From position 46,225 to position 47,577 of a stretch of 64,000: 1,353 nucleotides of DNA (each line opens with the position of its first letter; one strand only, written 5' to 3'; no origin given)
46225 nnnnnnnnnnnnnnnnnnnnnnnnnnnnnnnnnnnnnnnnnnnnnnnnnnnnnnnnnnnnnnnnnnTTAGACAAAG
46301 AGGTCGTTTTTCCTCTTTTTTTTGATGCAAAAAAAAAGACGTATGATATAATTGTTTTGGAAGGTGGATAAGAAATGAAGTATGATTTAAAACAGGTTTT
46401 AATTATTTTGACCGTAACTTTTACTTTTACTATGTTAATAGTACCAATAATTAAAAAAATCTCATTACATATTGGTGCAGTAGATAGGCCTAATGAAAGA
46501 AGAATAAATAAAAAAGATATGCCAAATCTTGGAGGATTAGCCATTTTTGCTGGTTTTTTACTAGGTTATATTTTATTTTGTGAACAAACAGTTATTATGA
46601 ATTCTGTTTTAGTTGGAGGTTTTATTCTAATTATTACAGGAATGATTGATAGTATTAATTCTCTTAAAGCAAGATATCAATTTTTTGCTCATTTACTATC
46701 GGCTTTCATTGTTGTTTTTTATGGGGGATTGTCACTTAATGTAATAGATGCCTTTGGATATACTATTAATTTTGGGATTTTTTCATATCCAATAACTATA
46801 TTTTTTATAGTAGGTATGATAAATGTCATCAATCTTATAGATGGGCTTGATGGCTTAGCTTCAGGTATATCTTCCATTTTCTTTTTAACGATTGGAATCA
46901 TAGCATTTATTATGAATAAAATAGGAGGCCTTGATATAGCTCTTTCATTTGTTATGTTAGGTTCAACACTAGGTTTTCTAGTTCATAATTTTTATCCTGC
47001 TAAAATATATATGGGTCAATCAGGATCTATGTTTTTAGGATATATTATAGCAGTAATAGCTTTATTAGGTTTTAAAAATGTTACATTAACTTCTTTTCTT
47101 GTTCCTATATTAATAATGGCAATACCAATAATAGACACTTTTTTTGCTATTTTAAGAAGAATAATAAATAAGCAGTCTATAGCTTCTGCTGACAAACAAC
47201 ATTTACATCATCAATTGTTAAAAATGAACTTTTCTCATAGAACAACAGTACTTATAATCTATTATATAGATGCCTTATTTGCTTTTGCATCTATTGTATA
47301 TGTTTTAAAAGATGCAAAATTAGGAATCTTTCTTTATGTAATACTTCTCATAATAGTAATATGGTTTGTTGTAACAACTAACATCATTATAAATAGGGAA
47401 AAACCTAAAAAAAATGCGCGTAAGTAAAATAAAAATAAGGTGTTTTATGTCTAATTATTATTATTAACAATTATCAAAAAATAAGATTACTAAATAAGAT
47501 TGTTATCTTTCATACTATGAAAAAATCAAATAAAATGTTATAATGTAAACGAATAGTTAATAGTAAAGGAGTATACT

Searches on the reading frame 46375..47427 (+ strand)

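Call 32: search_protein_families(library=ncbifam, proteins=[window:46375-47427:+], max_evalue=0.00001)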
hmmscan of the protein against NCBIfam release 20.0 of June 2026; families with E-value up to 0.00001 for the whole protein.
window:46375-47427:+ (350 aa): 3 families
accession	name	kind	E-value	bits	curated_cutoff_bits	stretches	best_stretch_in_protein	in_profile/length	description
TIGR02380.1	ECA_wecA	exception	5e-39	134.4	326.05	1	12-337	4-336/346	UDP-N-acetylglucosamine--undecaprenyl-phosphate N-acetylglucosaminephosphotransferase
NF053644.1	MraY_archaea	equivalog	1.2e-27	97.2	450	1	122-304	169-337/340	pseudomurein biosynthesis MraY family phospho-N-acetylmuramoyl-pentapeptide-transferase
TIGR00445.1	mraY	equivalog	9.4e-23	81.2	192.05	1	19-308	5-316/321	phospho-N-acetylmuramoyl-pentapeptide-transferase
